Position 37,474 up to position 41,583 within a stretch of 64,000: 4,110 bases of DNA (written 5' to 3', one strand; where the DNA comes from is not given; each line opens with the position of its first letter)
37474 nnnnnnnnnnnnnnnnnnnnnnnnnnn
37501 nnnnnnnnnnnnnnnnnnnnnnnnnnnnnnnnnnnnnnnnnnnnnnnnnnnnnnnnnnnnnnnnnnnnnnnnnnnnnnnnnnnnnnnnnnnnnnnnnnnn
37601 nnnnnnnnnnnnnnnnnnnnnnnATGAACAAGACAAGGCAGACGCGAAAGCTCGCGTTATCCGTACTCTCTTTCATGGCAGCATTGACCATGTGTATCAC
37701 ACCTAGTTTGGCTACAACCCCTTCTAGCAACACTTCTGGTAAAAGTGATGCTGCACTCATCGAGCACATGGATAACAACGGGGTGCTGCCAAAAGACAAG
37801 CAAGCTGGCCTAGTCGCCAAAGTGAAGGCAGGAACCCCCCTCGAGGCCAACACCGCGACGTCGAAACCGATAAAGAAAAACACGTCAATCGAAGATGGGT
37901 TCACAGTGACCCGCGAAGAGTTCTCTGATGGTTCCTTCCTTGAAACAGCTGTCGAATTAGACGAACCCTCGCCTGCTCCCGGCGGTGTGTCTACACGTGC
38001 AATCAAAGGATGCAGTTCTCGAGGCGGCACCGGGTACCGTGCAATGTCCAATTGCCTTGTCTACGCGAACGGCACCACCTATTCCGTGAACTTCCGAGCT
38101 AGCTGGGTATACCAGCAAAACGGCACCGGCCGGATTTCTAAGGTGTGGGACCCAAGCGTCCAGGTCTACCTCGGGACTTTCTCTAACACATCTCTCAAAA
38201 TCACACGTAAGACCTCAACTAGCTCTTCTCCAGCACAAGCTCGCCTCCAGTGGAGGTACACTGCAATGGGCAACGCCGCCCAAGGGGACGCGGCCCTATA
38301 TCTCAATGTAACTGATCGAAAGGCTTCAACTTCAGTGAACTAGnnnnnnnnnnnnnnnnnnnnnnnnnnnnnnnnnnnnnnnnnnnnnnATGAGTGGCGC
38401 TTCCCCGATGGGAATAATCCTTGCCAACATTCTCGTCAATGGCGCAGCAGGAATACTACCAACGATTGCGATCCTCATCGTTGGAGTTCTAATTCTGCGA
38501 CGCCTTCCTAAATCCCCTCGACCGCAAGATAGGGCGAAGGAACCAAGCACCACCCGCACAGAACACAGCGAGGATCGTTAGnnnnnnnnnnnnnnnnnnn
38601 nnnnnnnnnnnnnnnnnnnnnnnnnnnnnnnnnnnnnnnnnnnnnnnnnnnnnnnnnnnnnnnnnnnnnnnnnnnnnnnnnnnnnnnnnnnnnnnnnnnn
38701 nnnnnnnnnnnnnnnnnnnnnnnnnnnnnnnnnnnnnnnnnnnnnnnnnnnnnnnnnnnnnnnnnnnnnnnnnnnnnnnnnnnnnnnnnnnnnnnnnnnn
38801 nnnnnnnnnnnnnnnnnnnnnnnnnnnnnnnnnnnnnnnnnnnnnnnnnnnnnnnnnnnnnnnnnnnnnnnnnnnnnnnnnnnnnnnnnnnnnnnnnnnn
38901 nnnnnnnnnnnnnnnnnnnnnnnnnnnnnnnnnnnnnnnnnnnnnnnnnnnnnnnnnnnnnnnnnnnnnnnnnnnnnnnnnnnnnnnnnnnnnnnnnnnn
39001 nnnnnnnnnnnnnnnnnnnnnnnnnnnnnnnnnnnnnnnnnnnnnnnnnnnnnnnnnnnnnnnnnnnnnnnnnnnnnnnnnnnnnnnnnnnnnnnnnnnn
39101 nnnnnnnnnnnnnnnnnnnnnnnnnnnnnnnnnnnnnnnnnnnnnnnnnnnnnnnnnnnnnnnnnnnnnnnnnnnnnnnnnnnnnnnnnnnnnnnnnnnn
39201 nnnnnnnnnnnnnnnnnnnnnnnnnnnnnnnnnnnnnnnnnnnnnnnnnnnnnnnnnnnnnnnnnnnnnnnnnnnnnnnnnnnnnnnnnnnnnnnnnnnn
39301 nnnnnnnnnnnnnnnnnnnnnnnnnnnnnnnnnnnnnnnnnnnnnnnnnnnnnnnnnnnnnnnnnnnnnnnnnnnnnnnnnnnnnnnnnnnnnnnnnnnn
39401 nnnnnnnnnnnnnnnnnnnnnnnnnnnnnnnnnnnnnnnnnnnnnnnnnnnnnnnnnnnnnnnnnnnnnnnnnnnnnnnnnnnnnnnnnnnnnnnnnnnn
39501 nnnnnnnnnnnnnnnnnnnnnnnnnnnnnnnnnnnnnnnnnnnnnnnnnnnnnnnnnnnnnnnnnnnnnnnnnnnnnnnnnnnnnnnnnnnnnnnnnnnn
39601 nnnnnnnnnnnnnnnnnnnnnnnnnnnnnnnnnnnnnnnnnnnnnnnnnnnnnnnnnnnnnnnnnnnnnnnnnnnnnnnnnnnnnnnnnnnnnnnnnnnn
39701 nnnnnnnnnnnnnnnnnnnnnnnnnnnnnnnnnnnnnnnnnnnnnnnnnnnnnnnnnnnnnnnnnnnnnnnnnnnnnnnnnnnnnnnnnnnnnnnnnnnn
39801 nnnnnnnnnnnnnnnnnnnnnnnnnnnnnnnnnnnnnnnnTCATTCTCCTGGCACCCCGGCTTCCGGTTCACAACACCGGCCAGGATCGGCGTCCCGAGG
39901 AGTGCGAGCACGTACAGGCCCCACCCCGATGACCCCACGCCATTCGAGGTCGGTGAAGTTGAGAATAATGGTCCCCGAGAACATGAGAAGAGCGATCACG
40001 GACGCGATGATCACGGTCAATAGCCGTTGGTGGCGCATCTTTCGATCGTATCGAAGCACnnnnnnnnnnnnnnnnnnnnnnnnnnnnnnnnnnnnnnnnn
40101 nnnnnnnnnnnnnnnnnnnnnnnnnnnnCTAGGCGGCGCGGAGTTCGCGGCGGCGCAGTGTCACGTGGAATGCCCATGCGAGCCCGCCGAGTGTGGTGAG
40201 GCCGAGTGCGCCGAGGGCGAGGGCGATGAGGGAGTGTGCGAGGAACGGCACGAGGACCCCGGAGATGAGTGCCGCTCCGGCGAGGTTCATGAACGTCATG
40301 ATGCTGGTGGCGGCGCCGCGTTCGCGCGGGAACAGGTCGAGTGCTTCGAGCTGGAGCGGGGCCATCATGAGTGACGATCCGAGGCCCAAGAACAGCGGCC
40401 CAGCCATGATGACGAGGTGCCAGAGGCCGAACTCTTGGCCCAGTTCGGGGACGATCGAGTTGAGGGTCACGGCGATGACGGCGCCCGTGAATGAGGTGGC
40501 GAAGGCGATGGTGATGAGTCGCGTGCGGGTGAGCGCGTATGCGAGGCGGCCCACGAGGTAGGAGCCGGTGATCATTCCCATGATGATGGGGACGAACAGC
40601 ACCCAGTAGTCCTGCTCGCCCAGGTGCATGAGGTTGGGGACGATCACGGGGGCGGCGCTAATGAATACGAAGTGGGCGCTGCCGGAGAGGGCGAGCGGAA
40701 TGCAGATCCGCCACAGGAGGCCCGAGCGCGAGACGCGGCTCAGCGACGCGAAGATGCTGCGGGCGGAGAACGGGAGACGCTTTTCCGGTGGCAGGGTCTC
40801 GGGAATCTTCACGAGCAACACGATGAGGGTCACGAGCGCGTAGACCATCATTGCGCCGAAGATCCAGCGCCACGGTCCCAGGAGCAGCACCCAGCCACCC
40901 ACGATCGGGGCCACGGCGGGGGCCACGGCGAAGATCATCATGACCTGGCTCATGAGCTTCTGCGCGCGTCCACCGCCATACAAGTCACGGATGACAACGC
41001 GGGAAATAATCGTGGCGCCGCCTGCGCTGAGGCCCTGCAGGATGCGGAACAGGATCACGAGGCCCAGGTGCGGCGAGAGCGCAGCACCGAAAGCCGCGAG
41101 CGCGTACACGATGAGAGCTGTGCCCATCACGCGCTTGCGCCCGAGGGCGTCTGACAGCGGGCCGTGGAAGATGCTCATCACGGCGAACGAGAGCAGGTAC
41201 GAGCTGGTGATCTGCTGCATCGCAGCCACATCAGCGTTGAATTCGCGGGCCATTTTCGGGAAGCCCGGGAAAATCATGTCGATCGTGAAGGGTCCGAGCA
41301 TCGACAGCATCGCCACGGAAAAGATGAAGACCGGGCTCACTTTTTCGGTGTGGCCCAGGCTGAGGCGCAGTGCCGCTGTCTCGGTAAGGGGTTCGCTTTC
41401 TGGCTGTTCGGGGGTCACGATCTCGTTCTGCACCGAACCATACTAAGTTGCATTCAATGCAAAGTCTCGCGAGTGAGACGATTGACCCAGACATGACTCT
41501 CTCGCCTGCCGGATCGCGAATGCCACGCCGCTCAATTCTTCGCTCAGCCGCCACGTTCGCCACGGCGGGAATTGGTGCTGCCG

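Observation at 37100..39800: Low-GC islet between a GntR/ABC operon and an MFS gene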

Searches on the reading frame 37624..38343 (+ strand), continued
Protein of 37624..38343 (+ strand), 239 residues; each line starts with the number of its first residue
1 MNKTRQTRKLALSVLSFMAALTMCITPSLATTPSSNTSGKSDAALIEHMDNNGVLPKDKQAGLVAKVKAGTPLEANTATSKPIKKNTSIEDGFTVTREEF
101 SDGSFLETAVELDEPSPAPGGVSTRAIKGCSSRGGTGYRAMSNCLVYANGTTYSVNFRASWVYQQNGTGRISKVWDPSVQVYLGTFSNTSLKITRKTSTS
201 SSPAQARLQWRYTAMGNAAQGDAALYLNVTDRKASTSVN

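Call 101: get_annotated_region(hit=H9, flank=4000)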
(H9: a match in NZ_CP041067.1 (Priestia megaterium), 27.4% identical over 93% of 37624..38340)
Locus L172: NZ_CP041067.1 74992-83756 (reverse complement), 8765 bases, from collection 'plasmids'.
description: Priestia megaterium strain KNU-01 plasmid pKNU_01_3, complete sequence
organism: Priestia megaterium (NCBI taxid 1404)
taxonomy: Bacteria; Bacillota; Bacilli; Bacillales; Bacillaceae; Priestia; Priestia megaterium
host: -; source: cell culture,soil; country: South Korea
typing (MOB-suite, as given by PLSDB): non-mobilizable
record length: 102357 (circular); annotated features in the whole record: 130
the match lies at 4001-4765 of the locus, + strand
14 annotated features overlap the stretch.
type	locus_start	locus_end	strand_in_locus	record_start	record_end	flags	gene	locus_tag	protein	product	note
CDS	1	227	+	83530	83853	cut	-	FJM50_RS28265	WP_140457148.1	hypothetical protein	-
CDS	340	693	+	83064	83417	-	-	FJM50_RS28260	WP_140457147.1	DUF2185 domain-containing protein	-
CDS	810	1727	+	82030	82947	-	-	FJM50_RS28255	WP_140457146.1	DUF4240 domain-containing protein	-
CDS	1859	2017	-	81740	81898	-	-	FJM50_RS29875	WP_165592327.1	hypothetical protein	-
CDS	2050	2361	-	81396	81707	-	-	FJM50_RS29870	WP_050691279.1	hypothetical protein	-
CDS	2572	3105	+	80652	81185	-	-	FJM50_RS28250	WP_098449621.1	GNAT family N-acetyltransferase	-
CDS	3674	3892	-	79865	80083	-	-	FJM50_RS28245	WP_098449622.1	TcpD family membrane protein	-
CDS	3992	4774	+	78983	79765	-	-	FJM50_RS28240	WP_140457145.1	hypothetical protein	-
CDS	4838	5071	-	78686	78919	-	-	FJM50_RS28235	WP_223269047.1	hypothetical protein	-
CDS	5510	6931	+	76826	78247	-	-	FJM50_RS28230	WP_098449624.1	hypothetical protein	-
CDS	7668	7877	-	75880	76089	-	-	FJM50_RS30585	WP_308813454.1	DUF5412 family protein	-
CDS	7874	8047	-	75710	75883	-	-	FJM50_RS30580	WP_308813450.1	DUF5412 family protein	-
CDS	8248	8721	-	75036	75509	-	-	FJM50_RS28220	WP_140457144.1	hypothetical protein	-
CDS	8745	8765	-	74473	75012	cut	-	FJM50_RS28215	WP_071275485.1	hypothetical protein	-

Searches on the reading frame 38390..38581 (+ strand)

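Call 6: search_protein_families(library=padloc, proteins=[window:38390-38581:+], max_evalue=0.1)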
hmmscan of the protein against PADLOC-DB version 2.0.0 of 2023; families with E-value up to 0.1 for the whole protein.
window:38390-38581:+ (63 aa): 0 families

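Call 7: search_protein_families(library=pfam, proteins=[window:38390-38581:+], max_evalue=0.1)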
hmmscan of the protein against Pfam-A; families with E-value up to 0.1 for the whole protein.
window:38390-38581:+ (63 aa): 2 families
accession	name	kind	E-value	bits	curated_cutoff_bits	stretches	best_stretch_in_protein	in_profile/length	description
PF12698.13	ABC2_membrane_3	-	0.076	12.5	31.6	1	1-33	198-229/347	ABC-2 family transporter protein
PF20087.4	DUF6479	-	0.092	13.6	25.4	0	15-58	24-67/120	Family of unknown function (DUF6479)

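Call 9: search_protein_families(library=ncbifam, proteins=[window:38390-38581:+], max_evalue=0.1)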
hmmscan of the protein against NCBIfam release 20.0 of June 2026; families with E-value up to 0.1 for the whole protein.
window:38390-38581:+ (63 aa): 0 families

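Call 10: search_protein_families(library=phrogs, proteins=[window:38390-38581:+], max_evalue=0.1)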
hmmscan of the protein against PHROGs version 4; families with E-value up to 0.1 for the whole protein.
window:38390-38581:+ (63 aa): 1 family
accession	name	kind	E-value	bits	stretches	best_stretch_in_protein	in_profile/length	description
phrog_3433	-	moron, auxiliary metabolic gene and host takeover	0.085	14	1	20-54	23-57/127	pilin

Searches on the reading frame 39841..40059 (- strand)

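Call 7: search_protein_families(library=pfam, proteins=[window:39841-40059:-], max_evalue=0.1)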
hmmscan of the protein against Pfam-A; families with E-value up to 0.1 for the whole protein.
window:39841-40059:- (72 aa): 1 family
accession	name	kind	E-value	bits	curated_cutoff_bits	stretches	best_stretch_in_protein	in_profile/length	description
PF11174.13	DUF2970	-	0.032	14.5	27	1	4-33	21-50/56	Protein of unknown function (DUF2970)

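Call 9: search_protein_families(library=ncbifam, proteins=[window:39841-40059:-], max_evalue=0.1)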
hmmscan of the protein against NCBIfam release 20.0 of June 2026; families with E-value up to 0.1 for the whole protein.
window:39841-40059:- (72 aa): 1 family
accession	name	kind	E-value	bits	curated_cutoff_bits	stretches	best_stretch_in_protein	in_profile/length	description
NF000825.0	PRK00068.1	subfamily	0.046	11.5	995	1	5-46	8-49/973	hypothetical protein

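Call 10: search_protein_families(library=phrogs, proteins=[window:39841-40059:-], max_evalue=0.1)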
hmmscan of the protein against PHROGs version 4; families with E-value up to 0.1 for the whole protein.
window:39841-40059:- (72 aa): 1 family
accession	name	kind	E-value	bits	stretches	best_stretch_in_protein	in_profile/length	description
phrog_21985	-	unknown function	0.015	16.7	1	12-36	10-34/64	-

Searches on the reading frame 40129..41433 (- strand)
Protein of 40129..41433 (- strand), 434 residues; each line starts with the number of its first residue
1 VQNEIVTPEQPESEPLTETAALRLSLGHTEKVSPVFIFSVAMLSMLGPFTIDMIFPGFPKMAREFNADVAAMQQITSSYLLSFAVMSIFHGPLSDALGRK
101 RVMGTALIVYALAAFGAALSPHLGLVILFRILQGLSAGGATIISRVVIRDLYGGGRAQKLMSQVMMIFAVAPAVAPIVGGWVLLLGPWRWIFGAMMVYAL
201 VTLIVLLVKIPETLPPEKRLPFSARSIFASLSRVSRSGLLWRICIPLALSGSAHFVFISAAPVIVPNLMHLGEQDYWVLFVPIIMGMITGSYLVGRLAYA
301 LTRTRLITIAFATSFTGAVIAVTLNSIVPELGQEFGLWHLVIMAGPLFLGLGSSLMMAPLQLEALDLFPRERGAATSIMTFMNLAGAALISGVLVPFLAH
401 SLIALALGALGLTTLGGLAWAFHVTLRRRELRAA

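Call 7: search_protein_families(library=pfam, proteins=[window:40129-41433:-], max_evalue=0.1)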
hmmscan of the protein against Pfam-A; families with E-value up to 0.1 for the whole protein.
window:40129-41433:- (434 aa): 3 families
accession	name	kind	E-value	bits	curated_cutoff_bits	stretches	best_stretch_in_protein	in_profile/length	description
PF07690.21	MFS_1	-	8.8e-44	150.3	33.4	2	42-389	3-345/347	Major Facilitator Superfamily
PF00083.30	Sugar_tr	-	3.9e-09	36.3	22.3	1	38-213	14-194/452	Sugar (and other) transporter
PF05977.19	MFS_3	-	0.0012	17.8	27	1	70-324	47-301/524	Transmembrane secretion effector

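Call 23: find_related_loci(query=window:40129-41433:-, collection=genome_contigs, flank=10000)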
Query window:40129-41433:- (434 aa) in genome_contigs; peptide patterns used: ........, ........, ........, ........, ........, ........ (x = any residue, [..] = any of these).
162 stretches matched a pattern; 125 encode a relative of the query (tblastn E <= 1e-3); the best 80 are kept; 80 distinct loci.
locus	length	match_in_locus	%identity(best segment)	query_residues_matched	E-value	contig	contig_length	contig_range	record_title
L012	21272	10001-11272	72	7-430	0e+0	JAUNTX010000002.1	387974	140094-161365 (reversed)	MAG: Dermabacter sp. isolate S5R_Sa_38 NODE_3_length_387974_cov_68.539337, whole genome shotgun sequence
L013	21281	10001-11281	63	3-429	4e-178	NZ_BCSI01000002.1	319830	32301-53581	Dermabacter hominis NBRC 106157, whole genome shotgun sequence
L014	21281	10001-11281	64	3-429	7e-177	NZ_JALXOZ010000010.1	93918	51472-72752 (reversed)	Dermabacter sp. p3-SID358 10, whole genome shotgun sequence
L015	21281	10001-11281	63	3-429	7e-177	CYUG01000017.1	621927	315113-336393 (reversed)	Helcobacillus massiliensis genome assembly Dermabacter indicis, contig contig00017, whole genome shotgun sequence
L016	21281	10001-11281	64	3-429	1e-176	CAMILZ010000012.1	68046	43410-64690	MAG: uncultured Dermabacteraceae bacterium isolate TbIW440HiN_bin.7.MAG genome assembly, contig: NODE_195_length_68046_c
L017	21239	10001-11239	51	16-429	2e-126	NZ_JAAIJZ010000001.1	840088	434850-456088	Canibacter zhoujuaniae strain ZJ784 Scaffold1_1, whole genome shotgun sequence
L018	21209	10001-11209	50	30-433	5e-124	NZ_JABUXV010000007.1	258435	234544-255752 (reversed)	Brachybacterium sp. FME24 NODE_7_length_258435_cov_200.329, whole genome shotgun sequence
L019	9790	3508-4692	53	39-434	2e-120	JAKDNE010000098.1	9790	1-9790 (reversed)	MAG: Brachybacterium sp. isolate 51_S65 51_S65_NODE_774_length_9790_cov_8.382640, whole genome shotgun sequence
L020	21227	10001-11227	47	8-424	8e-116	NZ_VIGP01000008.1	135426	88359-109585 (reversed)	Brachybacterium subflavum strain CFH 10395 Scaffold8, whole genome shotgun sequence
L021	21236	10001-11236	47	7-431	8e-115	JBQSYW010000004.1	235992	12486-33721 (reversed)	Brachybacterium sp. 107 107_4, whole genome shotgun sequence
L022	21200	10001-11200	48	28-432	7e-114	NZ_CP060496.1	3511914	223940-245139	Brachybacterium sp. Z12 chromosome, complete genome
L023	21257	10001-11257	48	3-431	3e-113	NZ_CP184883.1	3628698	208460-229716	Brachybacterium sp. UNK5269 chromosome, complete genome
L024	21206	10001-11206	49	31-433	1e-111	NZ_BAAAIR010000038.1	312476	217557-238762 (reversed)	Brachybacterium tyrofermentans strain JCM 11610 sequence038, whole genome shotgun sequence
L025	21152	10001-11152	50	39-423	3e-111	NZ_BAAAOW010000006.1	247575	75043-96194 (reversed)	Brachybacterium phenoliresistens strain JCM 15157 sequence06, whole genome shotgun sequence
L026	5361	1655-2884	47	7-424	5e-111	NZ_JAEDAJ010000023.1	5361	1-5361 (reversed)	Brachybacterium halotolerans strain MASK1Z-5 Scaffold23, whole genome shotgun sequence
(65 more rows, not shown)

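Call 95: search_protein_families(library=pfam, proteins=[L013:11316-11741:-, L013:11802-12305:-, L013:12321-13310:-, L013:12240-13211:+, L013:13103-14065:-, L013:13400-14029:+, L013:14093-15250:-], max_evalue=0.001)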
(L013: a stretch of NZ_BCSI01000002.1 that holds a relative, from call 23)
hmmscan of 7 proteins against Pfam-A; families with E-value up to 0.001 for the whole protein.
L013:11316-11741:- (141 aa): 1 family
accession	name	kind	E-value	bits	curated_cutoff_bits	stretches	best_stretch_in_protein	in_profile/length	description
PF00665.32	rve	-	1.4e-08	35.3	32.6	1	3-59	22-77/102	Integrase core domain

L013:11802-12305:- (167 aa): 6 families
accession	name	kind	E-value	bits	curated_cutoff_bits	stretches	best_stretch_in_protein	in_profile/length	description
PF13518.12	HTH_28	-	3.3e-10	40.3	25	1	22-71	1-51/52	Helix-turn-helix domain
PF13384.12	HTH_23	-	3.7e-10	39.7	24.6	1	20-61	4-45/50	Homeodomain-like domain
PF13565.12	HTH_32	-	1.1e-08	35.9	33.7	1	50-115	1-73/73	Homeodomain-like domain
PF13542.12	HTH_Tnp_ISL3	-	1.5e-08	34.4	27.4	1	25-58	19-50/51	Helix-turn-helix domain of transposase family ISL3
PF13551.12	HTH_29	-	7.4e-08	32.8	28.1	1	31-82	8-62/64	Winged helix-turn helix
PF01527.26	HTH_Tnp_1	-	6.3e-05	23.6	24.1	1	19-74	8-63/75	Transposase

L013:12321-13310:- (329 aa): 4 families
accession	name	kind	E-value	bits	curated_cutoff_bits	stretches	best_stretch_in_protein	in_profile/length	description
PF07739.18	TipAS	-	5.5e-18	66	23.8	1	204-325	1-117/117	TipAS antibiotic-recognition domain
PF13411.12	MerR_1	-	2.7e-17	63.1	21.6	1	79-145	2-67/69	MerR HTH family regulatory protein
PF00376.29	MerR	-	2.9e-15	56.2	28.2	1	79-116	1-38/38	MerR family regulatory protein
PF09278.17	MerR-DNA-bind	-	2.4e-05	25.3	25.4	1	121-177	1-61/65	MerR, DNA binding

L013:12240-13211:+ (323 aa): 0 families

L013:13103-14065:- (320 aa): 1 family
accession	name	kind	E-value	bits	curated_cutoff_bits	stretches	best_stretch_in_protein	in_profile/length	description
PF10026.15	DUF2268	-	9.3e-30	104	23.6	1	118-306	15-194/195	Predicted Zn-dependent protease (DUF2268)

L013:13400-14029:+ (209 aa): 0 families

L013:14093-15250:- (385 aa): 3 families
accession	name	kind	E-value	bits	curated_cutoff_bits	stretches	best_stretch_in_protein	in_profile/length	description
PF13191.12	AAA_16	-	6.8e-13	49.9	32.6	1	19-176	2-157/167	AAA ATPase domain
PF13401.12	AAA_22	-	1.6e-08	35.4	27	1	40-195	4-126/130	AAA domain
PF13173.12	AAA_14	-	0.00072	20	27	0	41-66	2-27/129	AAA domain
